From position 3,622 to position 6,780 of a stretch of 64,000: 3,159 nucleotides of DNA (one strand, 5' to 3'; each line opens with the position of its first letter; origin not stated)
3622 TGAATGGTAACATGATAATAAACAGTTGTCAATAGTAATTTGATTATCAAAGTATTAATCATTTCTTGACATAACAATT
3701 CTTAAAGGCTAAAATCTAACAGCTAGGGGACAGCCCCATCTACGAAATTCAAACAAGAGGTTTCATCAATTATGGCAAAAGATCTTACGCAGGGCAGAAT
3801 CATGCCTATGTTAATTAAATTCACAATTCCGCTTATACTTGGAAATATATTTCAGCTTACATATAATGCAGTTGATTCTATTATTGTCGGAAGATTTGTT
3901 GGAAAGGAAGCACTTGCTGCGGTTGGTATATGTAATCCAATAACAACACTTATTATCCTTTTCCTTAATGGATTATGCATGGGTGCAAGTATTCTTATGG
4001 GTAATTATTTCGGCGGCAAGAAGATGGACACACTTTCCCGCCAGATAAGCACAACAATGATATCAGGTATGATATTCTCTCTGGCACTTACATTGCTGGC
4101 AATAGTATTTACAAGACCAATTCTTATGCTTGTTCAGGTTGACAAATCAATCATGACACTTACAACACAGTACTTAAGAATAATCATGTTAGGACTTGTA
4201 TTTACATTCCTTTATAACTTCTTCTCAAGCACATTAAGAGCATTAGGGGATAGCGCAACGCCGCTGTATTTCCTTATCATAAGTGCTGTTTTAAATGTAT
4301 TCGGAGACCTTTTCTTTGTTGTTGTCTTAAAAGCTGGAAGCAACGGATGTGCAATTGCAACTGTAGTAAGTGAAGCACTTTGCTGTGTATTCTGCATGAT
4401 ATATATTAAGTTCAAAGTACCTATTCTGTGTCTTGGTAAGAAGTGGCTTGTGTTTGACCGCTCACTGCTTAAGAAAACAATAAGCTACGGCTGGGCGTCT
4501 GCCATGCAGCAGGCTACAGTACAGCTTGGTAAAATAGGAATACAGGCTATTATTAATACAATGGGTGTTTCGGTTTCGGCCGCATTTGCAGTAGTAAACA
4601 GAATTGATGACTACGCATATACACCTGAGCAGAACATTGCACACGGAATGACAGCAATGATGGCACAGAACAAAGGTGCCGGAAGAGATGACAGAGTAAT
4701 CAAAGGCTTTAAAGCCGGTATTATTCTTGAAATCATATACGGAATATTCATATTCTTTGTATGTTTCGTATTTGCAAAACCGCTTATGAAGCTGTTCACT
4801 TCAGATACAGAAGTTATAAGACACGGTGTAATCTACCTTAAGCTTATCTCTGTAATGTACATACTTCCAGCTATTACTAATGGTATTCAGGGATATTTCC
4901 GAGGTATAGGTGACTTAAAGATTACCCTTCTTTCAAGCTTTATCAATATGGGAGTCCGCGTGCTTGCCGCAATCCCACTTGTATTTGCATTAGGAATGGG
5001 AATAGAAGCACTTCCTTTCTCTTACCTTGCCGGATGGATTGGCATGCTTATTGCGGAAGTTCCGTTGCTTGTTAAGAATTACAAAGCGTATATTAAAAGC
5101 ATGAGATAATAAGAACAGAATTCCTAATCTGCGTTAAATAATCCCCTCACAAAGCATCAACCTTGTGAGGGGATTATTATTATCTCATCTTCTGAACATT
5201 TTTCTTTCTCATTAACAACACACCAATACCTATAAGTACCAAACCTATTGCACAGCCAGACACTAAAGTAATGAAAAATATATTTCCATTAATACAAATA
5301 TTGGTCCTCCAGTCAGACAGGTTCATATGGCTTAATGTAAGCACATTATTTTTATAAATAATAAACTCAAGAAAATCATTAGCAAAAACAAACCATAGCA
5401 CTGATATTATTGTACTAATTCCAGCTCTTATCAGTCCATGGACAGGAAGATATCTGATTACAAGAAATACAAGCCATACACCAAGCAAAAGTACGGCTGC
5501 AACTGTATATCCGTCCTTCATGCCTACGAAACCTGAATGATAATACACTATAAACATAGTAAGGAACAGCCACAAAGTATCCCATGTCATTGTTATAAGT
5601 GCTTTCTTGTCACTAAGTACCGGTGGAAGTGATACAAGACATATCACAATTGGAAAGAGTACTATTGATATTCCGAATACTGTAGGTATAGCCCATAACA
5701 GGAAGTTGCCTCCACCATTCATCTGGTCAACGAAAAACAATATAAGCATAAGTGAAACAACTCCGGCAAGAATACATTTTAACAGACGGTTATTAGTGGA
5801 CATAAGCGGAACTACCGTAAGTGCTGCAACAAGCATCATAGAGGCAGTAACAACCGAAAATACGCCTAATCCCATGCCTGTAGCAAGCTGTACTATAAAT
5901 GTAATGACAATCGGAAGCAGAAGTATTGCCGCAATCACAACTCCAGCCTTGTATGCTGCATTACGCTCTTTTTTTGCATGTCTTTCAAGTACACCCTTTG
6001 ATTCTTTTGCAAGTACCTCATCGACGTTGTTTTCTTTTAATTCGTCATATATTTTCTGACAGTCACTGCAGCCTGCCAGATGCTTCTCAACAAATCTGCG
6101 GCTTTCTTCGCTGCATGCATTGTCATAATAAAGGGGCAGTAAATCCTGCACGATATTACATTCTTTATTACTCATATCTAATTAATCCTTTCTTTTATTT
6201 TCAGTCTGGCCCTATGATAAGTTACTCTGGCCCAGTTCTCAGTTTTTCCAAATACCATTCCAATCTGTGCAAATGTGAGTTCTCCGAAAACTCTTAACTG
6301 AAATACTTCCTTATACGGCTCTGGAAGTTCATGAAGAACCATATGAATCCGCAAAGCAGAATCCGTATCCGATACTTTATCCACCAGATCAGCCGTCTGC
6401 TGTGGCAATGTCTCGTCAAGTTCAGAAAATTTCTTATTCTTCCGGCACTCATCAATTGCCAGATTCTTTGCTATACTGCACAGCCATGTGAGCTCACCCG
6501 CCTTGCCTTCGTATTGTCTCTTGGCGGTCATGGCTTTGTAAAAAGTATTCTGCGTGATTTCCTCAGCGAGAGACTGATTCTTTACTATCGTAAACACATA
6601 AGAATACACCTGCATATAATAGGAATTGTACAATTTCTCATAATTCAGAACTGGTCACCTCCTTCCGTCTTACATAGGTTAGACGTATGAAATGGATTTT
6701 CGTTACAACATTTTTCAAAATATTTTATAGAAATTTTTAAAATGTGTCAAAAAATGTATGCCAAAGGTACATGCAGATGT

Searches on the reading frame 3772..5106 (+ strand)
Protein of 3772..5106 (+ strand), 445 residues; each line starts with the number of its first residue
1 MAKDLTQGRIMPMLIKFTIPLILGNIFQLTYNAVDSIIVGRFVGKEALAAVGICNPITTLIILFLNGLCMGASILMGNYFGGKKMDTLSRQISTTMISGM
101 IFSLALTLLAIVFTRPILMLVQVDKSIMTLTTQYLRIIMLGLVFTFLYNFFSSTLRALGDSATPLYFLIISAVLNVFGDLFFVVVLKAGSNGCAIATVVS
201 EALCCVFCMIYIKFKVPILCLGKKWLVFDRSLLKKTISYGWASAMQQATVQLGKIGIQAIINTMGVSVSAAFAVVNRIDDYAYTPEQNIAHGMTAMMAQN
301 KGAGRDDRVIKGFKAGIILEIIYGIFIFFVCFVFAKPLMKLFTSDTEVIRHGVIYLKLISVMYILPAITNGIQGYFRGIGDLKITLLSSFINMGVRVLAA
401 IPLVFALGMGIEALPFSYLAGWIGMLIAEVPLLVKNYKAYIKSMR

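Call 57: find_encoding_contigs(protein=window:3772-5106:+, flank=5000, max_places=10)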
Protein window:3772-5106:+ (445 aa): 2 contigs read that carry it; 1 place shown.
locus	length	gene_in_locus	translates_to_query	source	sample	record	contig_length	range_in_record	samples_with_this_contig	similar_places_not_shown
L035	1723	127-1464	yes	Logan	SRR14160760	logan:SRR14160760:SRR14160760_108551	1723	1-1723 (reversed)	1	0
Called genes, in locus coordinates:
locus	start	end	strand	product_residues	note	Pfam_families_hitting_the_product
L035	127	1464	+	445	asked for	PF01554:MatE, PF03023:MurJ, PF01554:MatE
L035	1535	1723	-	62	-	?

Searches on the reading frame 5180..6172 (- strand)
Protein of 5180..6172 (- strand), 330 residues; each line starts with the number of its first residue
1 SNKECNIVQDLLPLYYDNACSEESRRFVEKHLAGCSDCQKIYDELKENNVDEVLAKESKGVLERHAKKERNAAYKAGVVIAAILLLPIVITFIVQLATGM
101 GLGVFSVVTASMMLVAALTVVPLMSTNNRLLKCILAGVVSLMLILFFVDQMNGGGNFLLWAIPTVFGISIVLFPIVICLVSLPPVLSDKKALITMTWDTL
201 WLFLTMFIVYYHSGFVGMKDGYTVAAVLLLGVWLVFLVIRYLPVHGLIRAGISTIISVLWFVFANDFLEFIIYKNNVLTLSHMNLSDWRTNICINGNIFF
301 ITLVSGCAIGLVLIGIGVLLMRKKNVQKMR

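Call 44: search_protein_families(library=pfam, proteins=[window:5180-6172:-], max_evalue=0.00001)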
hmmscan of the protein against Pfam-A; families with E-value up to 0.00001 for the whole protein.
window:5180-6172:- (330 aa): 1 family
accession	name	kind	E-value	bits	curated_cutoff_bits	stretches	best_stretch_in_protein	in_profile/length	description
PF13490.11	zf-HC2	-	1.5e-12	47.8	22.2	1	5-39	1-35/35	Putative zinc-finger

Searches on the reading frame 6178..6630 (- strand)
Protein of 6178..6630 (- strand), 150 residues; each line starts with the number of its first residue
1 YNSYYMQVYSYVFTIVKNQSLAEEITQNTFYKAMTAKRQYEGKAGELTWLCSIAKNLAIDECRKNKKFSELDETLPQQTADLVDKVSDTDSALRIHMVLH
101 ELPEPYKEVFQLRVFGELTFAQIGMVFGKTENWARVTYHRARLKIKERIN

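Call 44: search_protein_families(library=pfam, proteins=[window:6178-6630:-], max_evalue=0.00001)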
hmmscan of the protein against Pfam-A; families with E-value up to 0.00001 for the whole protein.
window:6178-6630:- (150 aa): 3 families
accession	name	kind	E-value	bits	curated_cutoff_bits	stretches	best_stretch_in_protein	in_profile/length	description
PF04542.20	Sigma70_r2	-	2.3e-12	46.9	24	1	1-67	2-70/71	Sigma-70 region 2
PF08281.18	Sigma70_r4_2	-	2e-09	37.4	25.7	1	93-145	2-54/54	Sigma-70, region 4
PF04545.22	Sigma70_r4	-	5.8e-07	29.4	24.1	1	98-147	1-50/50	Sigma-70, region 4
